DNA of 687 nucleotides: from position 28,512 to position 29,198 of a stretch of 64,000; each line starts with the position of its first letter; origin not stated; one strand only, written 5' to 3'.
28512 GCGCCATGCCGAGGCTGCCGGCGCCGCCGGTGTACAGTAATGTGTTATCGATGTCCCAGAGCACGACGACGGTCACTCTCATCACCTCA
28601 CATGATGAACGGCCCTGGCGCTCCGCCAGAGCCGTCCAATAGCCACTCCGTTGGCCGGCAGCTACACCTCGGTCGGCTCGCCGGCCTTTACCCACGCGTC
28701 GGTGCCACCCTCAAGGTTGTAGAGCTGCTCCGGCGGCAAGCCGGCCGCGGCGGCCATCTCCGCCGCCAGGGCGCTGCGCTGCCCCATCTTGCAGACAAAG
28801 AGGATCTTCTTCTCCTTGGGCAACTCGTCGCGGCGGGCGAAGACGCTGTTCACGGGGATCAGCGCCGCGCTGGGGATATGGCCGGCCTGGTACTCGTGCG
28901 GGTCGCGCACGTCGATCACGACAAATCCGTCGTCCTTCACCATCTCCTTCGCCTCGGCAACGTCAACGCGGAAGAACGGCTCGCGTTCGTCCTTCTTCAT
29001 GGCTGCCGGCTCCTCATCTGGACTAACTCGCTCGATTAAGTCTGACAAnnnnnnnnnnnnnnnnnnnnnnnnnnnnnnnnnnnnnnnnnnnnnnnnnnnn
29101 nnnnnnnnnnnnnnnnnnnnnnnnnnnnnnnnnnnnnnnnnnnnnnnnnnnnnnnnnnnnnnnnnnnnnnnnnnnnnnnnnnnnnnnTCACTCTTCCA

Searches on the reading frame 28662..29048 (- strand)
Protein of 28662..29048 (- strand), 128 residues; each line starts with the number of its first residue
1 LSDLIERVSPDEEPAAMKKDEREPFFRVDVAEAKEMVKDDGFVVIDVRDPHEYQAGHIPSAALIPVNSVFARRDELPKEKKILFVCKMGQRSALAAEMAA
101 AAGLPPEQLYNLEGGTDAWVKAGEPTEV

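Call 34: search_protein_families(library=pfam, proteins=[window:28662-29048:-], max_evalue=0.0001)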
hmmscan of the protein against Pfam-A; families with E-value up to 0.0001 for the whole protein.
window:28662-29048:- (128 aa): 1 family
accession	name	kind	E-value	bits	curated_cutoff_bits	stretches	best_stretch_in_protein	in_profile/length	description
PF00581.25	Rhodanese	-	2.4e-20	73.3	22.2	1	30-121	2-101/102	Rhodanese-like domain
